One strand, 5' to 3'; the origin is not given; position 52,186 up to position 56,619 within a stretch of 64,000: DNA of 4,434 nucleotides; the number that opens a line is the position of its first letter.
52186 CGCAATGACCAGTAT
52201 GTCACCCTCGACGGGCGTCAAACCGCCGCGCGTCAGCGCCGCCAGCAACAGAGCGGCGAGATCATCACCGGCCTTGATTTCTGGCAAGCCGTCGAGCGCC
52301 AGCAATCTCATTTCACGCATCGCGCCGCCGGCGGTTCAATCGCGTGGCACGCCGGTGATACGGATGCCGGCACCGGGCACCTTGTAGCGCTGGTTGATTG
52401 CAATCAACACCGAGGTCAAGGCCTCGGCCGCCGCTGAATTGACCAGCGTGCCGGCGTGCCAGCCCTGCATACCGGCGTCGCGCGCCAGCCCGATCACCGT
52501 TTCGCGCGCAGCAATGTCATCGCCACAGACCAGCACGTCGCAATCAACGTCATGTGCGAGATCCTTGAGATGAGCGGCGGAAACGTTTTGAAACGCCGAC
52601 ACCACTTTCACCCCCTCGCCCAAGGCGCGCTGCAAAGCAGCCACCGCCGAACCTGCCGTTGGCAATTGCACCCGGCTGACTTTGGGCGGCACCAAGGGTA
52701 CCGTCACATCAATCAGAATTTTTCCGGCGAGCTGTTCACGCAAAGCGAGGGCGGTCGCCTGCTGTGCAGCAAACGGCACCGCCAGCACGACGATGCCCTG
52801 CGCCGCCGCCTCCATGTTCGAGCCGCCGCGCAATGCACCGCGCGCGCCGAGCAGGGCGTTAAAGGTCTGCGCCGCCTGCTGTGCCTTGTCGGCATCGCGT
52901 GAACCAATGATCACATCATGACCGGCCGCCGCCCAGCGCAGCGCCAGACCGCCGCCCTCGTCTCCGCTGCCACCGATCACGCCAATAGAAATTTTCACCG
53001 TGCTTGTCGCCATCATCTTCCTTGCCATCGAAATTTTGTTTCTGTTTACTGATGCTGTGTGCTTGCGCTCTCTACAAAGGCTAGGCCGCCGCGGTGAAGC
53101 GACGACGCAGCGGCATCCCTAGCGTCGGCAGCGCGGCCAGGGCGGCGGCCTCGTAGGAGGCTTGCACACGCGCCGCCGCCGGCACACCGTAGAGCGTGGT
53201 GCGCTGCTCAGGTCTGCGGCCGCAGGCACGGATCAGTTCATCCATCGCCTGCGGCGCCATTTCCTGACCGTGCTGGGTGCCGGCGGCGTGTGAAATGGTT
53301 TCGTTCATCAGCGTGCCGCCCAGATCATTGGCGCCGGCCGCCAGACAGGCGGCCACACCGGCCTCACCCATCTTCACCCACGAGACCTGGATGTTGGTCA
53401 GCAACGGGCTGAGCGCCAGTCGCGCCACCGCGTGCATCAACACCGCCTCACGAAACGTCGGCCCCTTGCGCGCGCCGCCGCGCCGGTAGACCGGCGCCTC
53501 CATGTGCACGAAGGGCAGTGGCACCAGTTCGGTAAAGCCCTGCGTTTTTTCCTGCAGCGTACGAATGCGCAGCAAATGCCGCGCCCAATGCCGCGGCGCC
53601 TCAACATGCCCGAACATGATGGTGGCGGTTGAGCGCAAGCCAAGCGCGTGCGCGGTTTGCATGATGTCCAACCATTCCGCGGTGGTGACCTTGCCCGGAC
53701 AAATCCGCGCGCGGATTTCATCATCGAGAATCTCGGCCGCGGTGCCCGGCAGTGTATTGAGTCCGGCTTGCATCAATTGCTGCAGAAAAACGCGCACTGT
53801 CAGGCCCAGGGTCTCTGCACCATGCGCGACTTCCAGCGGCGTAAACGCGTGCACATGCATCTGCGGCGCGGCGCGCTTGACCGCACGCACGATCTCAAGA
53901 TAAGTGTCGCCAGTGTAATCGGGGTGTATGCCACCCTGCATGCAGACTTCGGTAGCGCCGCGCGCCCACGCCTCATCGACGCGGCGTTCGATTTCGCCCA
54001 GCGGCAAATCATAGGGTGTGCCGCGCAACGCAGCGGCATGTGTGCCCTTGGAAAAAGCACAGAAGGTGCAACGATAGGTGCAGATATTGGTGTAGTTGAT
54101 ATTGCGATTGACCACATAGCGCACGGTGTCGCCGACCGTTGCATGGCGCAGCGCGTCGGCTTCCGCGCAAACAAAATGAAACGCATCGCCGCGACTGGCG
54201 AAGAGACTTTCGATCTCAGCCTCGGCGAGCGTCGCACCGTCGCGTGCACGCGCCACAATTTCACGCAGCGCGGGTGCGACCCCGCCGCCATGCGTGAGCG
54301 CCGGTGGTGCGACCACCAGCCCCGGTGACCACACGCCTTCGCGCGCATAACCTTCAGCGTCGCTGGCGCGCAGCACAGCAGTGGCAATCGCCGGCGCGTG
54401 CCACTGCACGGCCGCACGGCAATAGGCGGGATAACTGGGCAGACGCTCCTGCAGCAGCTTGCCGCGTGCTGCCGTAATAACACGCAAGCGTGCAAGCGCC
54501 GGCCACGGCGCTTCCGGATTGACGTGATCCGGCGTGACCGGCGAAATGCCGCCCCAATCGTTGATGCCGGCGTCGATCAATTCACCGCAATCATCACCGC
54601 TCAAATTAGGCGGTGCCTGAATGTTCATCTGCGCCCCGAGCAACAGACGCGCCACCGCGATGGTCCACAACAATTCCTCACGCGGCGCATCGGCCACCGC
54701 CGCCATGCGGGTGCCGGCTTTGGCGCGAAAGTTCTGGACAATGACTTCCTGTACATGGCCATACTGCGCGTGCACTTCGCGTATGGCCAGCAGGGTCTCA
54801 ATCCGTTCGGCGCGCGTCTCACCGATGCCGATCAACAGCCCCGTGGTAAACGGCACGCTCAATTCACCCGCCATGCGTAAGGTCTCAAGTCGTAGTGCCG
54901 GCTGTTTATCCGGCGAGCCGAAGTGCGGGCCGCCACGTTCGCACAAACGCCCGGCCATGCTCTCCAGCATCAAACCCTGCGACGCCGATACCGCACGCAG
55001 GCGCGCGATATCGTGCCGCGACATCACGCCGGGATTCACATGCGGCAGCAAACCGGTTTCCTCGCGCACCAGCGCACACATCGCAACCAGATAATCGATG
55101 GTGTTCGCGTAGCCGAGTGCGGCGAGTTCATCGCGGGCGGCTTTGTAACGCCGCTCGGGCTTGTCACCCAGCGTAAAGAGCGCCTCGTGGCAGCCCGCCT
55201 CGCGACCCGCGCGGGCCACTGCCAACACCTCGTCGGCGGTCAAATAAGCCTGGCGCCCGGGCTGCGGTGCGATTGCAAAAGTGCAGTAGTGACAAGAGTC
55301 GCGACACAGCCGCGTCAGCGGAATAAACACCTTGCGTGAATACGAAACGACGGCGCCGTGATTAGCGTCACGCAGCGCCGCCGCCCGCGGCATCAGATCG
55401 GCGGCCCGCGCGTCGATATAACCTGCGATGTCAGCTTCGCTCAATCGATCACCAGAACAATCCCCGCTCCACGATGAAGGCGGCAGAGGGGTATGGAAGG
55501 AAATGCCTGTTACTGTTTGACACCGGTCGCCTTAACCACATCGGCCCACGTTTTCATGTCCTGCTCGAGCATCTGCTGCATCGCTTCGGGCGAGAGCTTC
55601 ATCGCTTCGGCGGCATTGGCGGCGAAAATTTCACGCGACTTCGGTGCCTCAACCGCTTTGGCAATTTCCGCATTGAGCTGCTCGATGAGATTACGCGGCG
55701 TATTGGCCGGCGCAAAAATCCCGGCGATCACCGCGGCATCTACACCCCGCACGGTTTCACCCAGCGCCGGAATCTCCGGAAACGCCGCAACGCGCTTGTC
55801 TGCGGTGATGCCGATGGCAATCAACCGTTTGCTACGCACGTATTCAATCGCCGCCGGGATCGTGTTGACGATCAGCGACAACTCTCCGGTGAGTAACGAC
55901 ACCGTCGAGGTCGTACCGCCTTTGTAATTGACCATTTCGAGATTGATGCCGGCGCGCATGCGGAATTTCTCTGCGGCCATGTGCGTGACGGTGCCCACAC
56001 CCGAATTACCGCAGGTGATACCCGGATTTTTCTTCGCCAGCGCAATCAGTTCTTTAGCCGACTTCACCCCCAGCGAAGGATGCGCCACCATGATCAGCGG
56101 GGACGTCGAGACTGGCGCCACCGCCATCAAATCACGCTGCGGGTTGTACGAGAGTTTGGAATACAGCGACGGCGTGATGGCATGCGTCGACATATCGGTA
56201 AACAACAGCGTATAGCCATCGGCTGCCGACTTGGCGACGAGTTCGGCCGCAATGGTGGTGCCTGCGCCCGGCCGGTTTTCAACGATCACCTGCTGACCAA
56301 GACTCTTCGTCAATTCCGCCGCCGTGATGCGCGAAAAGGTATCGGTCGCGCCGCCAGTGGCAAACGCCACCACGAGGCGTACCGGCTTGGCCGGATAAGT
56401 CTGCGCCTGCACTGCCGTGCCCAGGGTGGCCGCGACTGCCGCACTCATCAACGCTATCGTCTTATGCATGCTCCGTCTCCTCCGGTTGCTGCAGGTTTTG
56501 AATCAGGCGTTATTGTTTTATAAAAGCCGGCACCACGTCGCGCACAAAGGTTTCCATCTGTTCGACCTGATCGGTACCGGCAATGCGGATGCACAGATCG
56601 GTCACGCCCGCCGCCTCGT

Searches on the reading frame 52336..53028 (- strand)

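Call 3: search_protein_families(library=pfam, proteins=[window:52336-53028:-])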
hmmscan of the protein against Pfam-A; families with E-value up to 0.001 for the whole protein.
window:52336-53028:- (230 aa): 1 family
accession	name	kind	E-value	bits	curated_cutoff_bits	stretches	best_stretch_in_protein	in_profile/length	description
PF03807.23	F420_oxidored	-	8.3e-17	62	21.6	1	15-111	2-94/94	NADP oxidoreductase coenzyme F420-dependent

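Call 4: search_protein_families(library=ncbifam, proteins=[window:52336-53028:-])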
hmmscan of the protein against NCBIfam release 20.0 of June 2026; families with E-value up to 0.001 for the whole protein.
window:52336-53028:- (230 aa): 3 families
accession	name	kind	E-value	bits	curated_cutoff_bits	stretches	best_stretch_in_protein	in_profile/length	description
TIGR01915.1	npdG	equivalog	1e-59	202.2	149.8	1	14-224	2-220/220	NADPH-dependent F420 reductase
NF006408.0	PRK08655.1-2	equivalog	0.00023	20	422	1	10-109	4-98/441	prephenate dehydrogenase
NF006409.0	PRK08655.1-3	equivalog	0.0003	20.4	310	1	14-109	2-91/290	prephenate dehydrogenase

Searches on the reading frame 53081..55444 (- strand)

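Call 3: search_protein_families(library=pfam, proteins=[window:53081-55444:-])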
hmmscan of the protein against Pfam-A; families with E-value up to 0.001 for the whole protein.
window:53081-55444:- (787 aa): 2 families
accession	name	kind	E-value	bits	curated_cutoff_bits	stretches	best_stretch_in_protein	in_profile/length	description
PF04055.27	Radical_SAM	-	7.6e-33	114.5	29.5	2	449-624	1-163/166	Radical SAM superfamily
PF19288.4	CofH_C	-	3.9e-19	69.1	27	1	635-754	2-118/125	CofH/MqnC C-terminal region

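Call 4: search_protein_families(library=ncbifam, proteins=[window:53081-55444:-])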
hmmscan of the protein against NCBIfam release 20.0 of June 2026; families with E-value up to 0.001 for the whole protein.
window:53081-55444:- (787 aa): 20 families
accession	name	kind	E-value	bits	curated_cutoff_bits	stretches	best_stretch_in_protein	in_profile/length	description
NF006687.0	PRK09234.1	equivalog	0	1125.8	1018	2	13-382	46-423/849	bifunctional FO biosynthesis protein CofGH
TIGR03551.1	F420_cofH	equivalog_domain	8.4e-167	554.3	374.1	3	408-753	3-343/345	5-amino-6-(D-ribitylamino)uracil--L-tyrosine 4-hydroxyphenyl transferase CofH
TIGR03550.1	F420_cofG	equivalog_domain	5.2e-148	492.4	213.35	2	34-357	1-321/322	7,8-didemethyl-8-hydroxy-5-deazariboflavin synthase CofG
NF005609.0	PRK07360.1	equivalog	9.6e-144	478.7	426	3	393-753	8-366/374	7,8-didemethyl-8-hydroxy-5-deazariboflavin synthase subunit CofH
NF004884.0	PRK06245.1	equivalog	1.2e-130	435.3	209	2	26-366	4-337/340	7,8-didemethyl-8-hydroxy-5-deazariboflavin synthase subunit CofG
TIGR00423.1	TIGR00423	subfamily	6.3e-129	429.7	260.25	2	441-752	1-307/310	CofH family radical SAM protein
TIGR03699.1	menaquin_MqnC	equivalog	1.8e-112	375.5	428.1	3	406-752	3-339/342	cyclic dehypoxanthinyl futalosine synthase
TIGR03700.1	mena_SCO4494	equivalog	1e-99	333.8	434.55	2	397-752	2-348/351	aminofutalosine synthase MqnE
NF006276.0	PRK08444.1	equivalog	4.6e-75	252.9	560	1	396-752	3-347/353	aminofutalosine synthase MqnE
NF006277.0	PRK08445.1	equivalog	1.8e-74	250.7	576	1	441-753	38-343/348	dehypoxanthine futalosine cyclase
NF004580.0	PRK05926.1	equivalog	2.6e-57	194.7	583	1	419-745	42-362/370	hypothetical protein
TIGR00433.2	bioB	equivalog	1.1e-17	64.2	225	2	185-269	172-251/307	biotin synthase BioB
TIGR03910.1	pyrrolys_PylB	equivalog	5.5e-16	58.4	348.2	1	39-277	58-275/347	methylornithine synthase PylB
TIGR03956.1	rSAM_HydE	equivalog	3.1e-14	53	254.6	1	401-706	6-287/340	[FeFe] hydrogenase H-cluster radical SAM maturase HydE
TIGR03957.1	rSAM_HmdB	equivalog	1e-13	51.2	320.9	1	183-280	168-260/317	5,10-methenyltetrahydromethanopterin hydrogenase cofactor biosynthesis protein HmdB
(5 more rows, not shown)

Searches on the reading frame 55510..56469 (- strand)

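Call 22: search_protein_families(library=pfam, proteins=[window:55510-56469:-])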
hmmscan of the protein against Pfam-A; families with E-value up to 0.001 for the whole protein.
window:55510-56469:- (319 aa): 1 family
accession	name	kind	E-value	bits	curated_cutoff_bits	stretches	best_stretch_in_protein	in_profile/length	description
PF03401.19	TctC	-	1.3e-61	208.9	27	1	47-316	3-273/274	Tripartite tricarboxylate transporter family receptor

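Call 27: search_protein_families(library=ncbifam, proteins=[window:55510-56469:-], max_evalue=0.00001)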
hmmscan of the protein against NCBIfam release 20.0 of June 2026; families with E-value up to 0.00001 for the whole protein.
window:55510-56469:- (319 aa): 0 families
